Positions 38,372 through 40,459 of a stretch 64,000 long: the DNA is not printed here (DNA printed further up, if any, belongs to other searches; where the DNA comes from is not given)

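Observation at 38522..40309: PilM and PilN fused in one polypeptide, with a roughly 55-aa Pro/Ser-rich insertion inside the PilM actin-like domain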

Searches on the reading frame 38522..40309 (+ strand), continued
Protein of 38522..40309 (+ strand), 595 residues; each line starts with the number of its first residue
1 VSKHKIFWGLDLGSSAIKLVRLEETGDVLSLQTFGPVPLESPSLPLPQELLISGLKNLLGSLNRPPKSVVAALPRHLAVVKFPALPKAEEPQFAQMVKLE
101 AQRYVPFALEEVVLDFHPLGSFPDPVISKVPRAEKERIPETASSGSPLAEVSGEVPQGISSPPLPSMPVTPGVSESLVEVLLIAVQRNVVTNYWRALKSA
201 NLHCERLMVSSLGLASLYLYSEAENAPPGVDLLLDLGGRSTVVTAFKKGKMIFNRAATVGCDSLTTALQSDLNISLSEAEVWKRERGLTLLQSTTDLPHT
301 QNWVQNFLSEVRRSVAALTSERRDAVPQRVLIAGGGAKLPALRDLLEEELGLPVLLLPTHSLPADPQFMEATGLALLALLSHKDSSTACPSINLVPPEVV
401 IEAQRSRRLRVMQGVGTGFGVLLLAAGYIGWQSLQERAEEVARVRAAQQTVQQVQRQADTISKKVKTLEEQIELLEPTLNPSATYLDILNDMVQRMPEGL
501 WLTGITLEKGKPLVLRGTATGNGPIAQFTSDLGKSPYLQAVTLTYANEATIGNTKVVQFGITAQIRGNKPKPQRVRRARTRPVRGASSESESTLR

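Call 27: search_protein_representatives(protein=window:38522-40309:+)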
Query: 595 residues. Proteins with E-value up to 0.001 (for the whole library): 8946; up to 1e-10: 2442; up to 1e-30: 33. The best 150 are listed.
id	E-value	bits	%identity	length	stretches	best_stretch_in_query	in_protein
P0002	0.0e+00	1141.2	89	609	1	2-595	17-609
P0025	2.3e-105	369.9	43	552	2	171-581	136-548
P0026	6.4e-105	368.5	43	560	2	170-585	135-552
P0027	7.3e-93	328.7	40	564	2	168-587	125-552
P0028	5.8e-56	206.9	41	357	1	251-583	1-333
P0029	9.0e-56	206.3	38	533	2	183-591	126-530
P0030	2.5e-50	188.3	33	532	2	181-587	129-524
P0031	2.5e-46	175.1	30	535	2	172-559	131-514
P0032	5.8e-46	173.9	32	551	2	167-576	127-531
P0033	8.9e-46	173.3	30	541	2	173-566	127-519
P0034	2.4e-42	162.0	29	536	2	179-563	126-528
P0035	1.3e-40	156.3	32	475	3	302-568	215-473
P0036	3.4e-39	151.6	29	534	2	180-589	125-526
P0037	8.4e-39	150.3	29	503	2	179-563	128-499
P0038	3.1e-38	148.4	27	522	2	176-566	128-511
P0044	3.3e-34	135.1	27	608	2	178-511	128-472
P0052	1.1e-31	126.8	28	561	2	171-566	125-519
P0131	2.3e-23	99.3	26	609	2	178-572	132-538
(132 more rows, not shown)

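Call 28: find_homologous_proteins(query=A2, max_evalue=1e-10)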
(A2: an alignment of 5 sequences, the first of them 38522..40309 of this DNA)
Query A2 (5 sequences) (595 aa, profile of the alignment): 20 proteins with E <= 1e-10 among 8000 candidates.
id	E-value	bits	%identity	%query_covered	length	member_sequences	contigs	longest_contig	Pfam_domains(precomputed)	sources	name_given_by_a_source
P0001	3.8e-269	912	100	100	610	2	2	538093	PF14450.13,PF05137.19,PF11104.15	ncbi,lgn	-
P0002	1.2e-267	907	88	100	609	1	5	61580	PF14450.13,PF05137.19,PF11104.15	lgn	-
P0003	8.4e-250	848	38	98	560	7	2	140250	PF14450.13,PF05137.19,PF11104.15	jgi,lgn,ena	-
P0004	2.4e-236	804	37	94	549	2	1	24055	PF14450.13,PF05137.19,PF11104.15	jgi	jgi:type IV pilus assembly protein PilM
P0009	1.4e-222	758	23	48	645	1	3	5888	PF14450.13,PF11104.15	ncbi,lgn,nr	ncbi:MAG: Competence protein A [candidate division BRC1 bacterium ADurb.BinA364]|nr:MAG: Competence 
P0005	2.8e-53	200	26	62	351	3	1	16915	PF14450.13,PF11104.15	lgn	-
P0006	6.2e-45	172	26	63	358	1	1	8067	PF14450.13,PF11104.15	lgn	-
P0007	5.9e-44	169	25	63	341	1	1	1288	PF06723.20,PF14450.13,PF11104.15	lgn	-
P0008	3.9e-33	133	25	57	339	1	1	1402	PF14450.13,PF11104.15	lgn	-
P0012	2.0e-30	124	22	63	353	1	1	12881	PF14450.13,PF11104.15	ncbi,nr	ncbi:MAG: type IV pilus assembly protein PilM [Patescibacteria group bacterium]|nr:type IV pilus ass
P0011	3.3e-30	123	22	59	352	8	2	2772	PF14450.13,PF11104.15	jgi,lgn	-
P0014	7.7e-29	119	23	58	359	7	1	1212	PF25216.1,PF06723.20,PF14450.13,PF11104.15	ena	-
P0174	2.3e-28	117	26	45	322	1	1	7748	PF11104.15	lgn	-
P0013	1.2e-26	112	28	42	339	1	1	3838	PF11104.15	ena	-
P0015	1.5e-25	108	28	42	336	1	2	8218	PF11104.15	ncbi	-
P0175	9.6e-25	105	26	45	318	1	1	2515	PF11104.15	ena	-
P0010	2.2e-23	101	28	41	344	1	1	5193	PF11104.15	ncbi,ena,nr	ncbi:pilus assembly protein PilM [Patescibacteria group bacterium]|nr:pilus assembly protein PilM [P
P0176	2.7e-23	101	24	45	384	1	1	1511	PF11104.15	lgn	-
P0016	3.5e-23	100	27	42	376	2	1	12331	PF11104.15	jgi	jgi:type IV pilus assembly protein PilM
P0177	1.6e-19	88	25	41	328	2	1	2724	PF11104.15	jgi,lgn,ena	-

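Call 34: find_encoding_contigs(protein=P0003, flank=10000, max_places=2)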
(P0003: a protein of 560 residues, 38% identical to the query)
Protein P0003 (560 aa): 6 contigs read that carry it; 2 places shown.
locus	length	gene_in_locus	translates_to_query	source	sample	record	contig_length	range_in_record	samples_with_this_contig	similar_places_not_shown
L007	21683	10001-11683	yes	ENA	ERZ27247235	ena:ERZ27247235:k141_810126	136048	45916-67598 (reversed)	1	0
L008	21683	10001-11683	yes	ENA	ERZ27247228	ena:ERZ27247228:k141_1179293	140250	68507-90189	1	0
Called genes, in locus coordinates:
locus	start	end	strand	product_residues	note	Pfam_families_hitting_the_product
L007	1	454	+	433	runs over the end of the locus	PF12704:MacB_PCD, PF02687:FtsX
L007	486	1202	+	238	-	-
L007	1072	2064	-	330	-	-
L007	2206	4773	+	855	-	PF27344:MJECL34, PF07210:DUF1416 (faint), PF17936:Big_6 (faint), PF13620:CarboxypepD_reg, PF20598:DUF6795 (faint), PF13620:CarboxypepD_reg, PF17210:SdrD_B (weak), PF00404:Dockerin_1 (weak), +2 more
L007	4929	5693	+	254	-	PF01261:AP_endonuc_2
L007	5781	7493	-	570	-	PF06452:CBM9_1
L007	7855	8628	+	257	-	PF06283:ThuA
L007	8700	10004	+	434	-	PF06514:PsbU (faint), PF21687:T2SSK_1st, PF00633:HHH (faint), PF03934:T2SSK (weak), PF12836:HHH_3, PF03934:T2SSK, PF12836:HHH_3 (weak)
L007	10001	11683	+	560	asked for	PF11104:PilM_2, PF14450:FtsA, PF05137:PilN (weak)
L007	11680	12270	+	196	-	PF10741:T2SSM_b (weak)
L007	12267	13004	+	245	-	-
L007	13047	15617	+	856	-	-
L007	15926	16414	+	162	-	PF13581:HATPase_c_2, PF02518:HATPase_c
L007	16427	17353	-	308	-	PF02775:TPP_enzyme_C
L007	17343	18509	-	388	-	PF02776:TPP_enzyme_N (faint), PF01855:POR_N, PF02780:Transketolase_C, PF17147:PFOR_II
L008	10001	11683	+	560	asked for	PF11104:PilM_2, PF14450:FtsA, PF05137:PilN (weak)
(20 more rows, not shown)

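Call 35: find_encoding_contigs(protein=P0004, flank=10000, max_places=2)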
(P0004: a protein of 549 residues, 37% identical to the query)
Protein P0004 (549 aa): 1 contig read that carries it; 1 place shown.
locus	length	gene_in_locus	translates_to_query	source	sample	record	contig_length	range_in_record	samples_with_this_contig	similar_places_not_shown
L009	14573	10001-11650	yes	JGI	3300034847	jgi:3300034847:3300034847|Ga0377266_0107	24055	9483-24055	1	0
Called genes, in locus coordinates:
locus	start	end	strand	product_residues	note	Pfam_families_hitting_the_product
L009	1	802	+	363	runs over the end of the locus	PF01168:Ala_racemase_N, PF14031:D-ser_dehydrat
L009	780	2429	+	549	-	PF07969:Amidohydro_3, PF01979:Amidohydro_1 (weak)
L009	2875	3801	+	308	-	PF00294:PfkB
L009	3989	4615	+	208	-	PF01081:Aldolase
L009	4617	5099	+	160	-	-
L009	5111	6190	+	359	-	-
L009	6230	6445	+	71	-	-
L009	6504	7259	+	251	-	PF05721:PhyH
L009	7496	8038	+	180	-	PF13664:DUF4149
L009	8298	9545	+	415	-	PF03934:T2SSK (faint), PF21687:T2SSK_1st, PF12836:HHH_3 (weak)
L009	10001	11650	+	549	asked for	PF11104:PilM_2, PF14450:FtsA (weak), PF05137:PilN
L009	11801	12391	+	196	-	PF04350:PilO (weak), PF10741:T2SSM_b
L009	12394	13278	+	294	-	-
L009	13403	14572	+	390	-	?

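Call 36: predict_structure(alignment_id=A3)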
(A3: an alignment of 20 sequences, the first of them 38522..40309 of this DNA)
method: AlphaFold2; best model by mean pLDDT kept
length: 595 residues; sequences in the alignment: 20
mean_pLDDT: 82.8   pTM: 0.63
mean pLDDT of the five models: 82.8, 81.2, 81.1, 81.0, 79.7
residues with pLDDT >= 90: 347; 70-90: 127; 50-70: 37; < 50: 84
segments of 3 or more residues with pLDDT < 50: 124-173, 430-437, 477-481, 579-595
pLDDT, mean of each block of 10 residues (from residue 1): 84 95 91 94 86 96 93 96 93 95 95 92 47 42 41 36 42 71 96 95 95 93 79 95 93 94 96 96 94 86 97 96 92 96 96 93 89 94 68 86 84 82 68 47 68 83 81 57 78 95 92 95 96 94 96 93 89 57 44 37
secondary structure, 60 per line:
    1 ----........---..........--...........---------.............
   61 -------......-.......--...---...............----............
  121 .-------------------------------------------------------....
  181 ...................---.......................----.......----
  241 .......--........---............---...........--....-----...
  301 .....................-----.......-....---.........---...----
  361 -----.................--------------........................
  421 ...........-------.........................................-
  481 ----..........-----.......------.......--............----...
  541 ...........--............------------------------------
elements in order: E5-12 E16-25 E28-38 H48-60 E68-73 E78-81 E84-86 H90-104 E112-121 E177-186 H187-199 E203-209 H210-225 E230-236 E241-247 E250-257 H261-272 H276-286 H289-292 H298-321 E327-333 H335-338 H342-350 E354-356 H366-382 H397-431 H439-479 H485-494 E500-506 E513-519 H522-533 E538-551 E554-565

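Call 39: fold_search(model_id=the predicted structure, library=pdb)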
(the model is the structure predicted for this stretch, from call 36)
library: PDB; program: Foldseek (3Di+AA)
matches with E <= 10: 1478; with E <= 0.001: 612
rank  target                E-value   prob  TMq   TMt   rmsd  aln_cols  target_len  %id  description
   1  5eou_B                1.3e-24  1.00  0.48  0.78   4.2       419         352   20  Pseudomonas aeruginosa PilM:PilN1-12 bound to ATP (released 2016-04-27)
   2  5eox_B                5.8e-23  1.00  0.41  0.64   6.5       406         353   20  Pseudomonas aeruginosa PilM bound to ADP (released 2016-04-27)
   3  5eq6_A                2.5e-22  1.00  0.41  0.65   6.3       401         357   20  Pseudomonas aeruginosa PilM bound to AMP-PNP (released 2016-04-27)
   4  5eoy_A                3.3e-22  1.00  0.42  0.66   6.3       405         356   20  Pseudomonas aeruginosa SeMet-PilM bound to ADP (released 2016-04-27)
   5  5eoy_B                4.3e-22  1.00  0.42  0.66   6.4       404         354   20  Pseudomonas aeruginosa SeMet-PilM bound to ADP (released 2016-04-27)
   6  5eox_A                4.3e-22  1.00  0.41  0.65   6.5       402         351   20  Pseudomonas aeruginosa PilM bound to ADP (released 2016-04-27)
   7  2ych_A                1.7e-21  1.00  0.46  0.79   4.5       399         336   24  PilM-PilN type IV pilus biogenesis complex (released 2011-05-11)
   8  5eou_A                3.4e-21  1.00  0.45  0.77   6.4       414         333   19  Pseudomonas aeruginosa PilM:PilN1-12 bound to ATP (released 2016-04-27)
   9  5eq6_B                5.0e-21  1.00  0.40  0.63   7.0       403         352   20  Pseudomonas aeruginosa PilM bound to AMP-PNP (released 2016-04-27)
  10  3jc8_Ma               1.4e-19  1.00  0.48  0.78   7.9       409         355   20  Architectural model of the type IVa pilus machine in a piliated state (released 2016-03-16)
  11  3wt0_D                2.5e-17  1.00  0.44  0.66   9.4       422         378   14  Crystal Structure Analysis of Cell Division Protein (released 2015-04-29)
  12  3wt0_C                2.5e-17  1.00  0.44  0.67   9.5       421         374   14  Crystal Structure Analysis of Cell Division Protein (released 2015-04-29)
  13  3wt0_A                1.3e-16  1.00  0.44  0.67   9.4       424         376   13  Crystal Structure Analysis of Cell Division Protein (released 2015-04-29)
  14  3wqt_A                4.5e-16  1.00  0.43  0.65  12.8       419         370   14  Staphylococcus aureus FtsA complexed with AMPPNP (released 2014-10-08)
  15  3wqt_C                6.3e-16  1.00  0.43  0.68  12.5       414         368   15  Staphylococcus aureus FtsA complexed with AMPPNP (released 2014-10-08)
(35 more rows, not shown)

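Call 51: find_encoding_contigs(protein=P0002, flank=8000, max_places=2)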
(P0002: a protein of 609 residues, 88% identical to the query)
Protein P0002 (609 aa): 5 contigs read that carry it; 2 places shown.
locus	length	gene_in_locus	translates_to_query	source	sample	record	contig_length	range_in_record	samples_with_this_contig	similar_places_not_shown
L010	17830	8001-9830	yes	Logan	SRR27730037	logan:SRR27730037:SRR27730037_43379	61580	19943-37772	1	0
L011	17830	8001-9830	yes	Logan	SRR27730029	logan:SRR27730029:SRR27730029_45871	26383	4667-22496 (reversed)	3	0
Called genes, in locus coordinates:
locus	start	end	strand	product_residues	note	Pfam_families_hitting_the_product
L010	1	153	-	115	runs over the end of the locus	-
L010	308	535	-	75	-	-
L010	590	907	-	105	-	PF05685:Uma2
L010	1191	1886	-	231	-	PF00072:Response_reg, PF19610:DUF6115 (weak), PF00196:GerE, PF04545:Sigma70_r4 (faint), PF08281:Sigma70_r4_2, PF13384:HTH_23 (weak)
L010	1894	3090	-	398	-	PF07730:HisKA_3, PF02518:HATPase_c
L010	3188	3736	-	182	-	PF01327:Pep_deformylase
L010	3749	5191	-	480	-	PF01842:ACT, PF13291:ACT_4, PF00390:malic, PF03949:Malic_M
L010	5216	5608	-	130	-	PF09969:DUF2203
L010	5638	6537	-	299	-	-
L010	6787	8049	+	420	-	PF06514:PsbU (faint), PF14520:HHH_5 (faint), PF21687:T2SSK_1st, PF00633:HHH (weak), PF12836:HHH_3, PF03934:T2SSK (weak), PF12836:HHH_3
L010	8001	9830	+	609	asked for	PF11104:PilM_2, PF14450:FtsA, PF05137:PilN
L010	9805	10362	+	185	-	PF04350:PilO (weak), PF10741:T2SSM_b (weak)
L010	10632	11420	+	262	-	-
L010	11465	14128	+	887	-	PF21305:type_II_gspD_N0 (weak), PF03958:Secretin_N, PF00263:Secretin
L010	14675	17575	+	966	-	PF01074:Glyco_hydro_38N, PF09261:Alpha-mann_mid, PF07748:Glyco_hydro_38C, PF17677:Glyco_hydro38C2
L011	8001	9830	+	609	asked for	PF11104:PilM_2, PF14450:FtsA, PF05137:PilN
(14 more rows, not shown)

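Call 56: search_solved_structures(query=A4, max_evalue=10)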
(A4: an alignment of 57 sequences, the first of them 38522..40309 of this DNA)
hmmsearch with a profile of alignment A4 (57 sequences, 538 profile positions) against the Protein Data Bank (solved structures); distinct sequences matched with E-value up to 10: 107 (the best 60 are shown).
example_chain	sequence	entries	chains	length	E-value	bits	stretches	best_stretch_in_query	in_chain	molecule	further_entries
3jc8_Ma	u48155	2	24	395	1.2e-89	304.3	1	1-345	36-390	Type IV pilus biogenesis protein PilM | PilM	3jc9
2ych_A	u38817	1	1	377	6.8e-85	288.6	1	6-346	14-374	COMPETENCE PROTEIN PILM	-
5eou_A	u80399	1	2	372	4.1e-76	259.6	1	3-357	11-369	Type 4 fimbrial biogenesis protein PilM,Type 4 fimbrial biogenesis protein PilN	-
5eox_A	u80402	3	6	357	1.1e-73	251.7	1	3-343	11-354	Type 4 fimbrial biogenesis protein PilM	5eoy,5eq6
7q6f_A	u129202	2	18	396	1.6e-25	92.7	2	116-338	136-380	Cell division protein FtsA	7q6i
7q6g_A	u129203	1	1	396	3.4e-24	88.3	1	130-340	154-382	Cell division protein FtsA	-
7q6d_A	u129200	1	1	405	2.1e-22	82.4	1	130-341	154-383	Cell division protein FtsA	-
3jc8_Na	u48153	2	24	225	4e-19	71.5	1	351-493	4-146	PilN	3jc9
3wt0_A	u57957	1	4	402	4.5e-18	68.1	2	131-319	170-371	Cell division protein FtsA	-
3wqt_A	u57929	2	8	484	2.1e-16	62.5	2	131-319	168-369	Cell division protein FtsA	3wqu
1e4f_T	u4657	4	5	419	3.3e-15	58.6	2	152-339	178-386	CELL DIVISION PROTEIN FTSA | CELL DIVISION PROTEIN FTSA, PUTATIVE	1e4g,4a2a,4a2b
7zpt_M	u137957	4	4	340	1e-12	50.4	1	179-313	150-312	Cell shape-determining protein MreB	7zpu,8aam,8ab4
8azg_M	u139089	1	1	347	1.1e-12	50.3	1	179-313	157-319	Cell shape-determining protein MreB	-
4cze_A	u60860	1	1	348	3.7e-12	48.6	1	179-313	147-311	ROD SHAPE-DETERMINING PROTEIN MREB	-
4czl_A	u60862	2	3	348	3.8e-12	48.5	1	179-313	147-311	ROD SHAPE-DETERMINING PROTEIN MREB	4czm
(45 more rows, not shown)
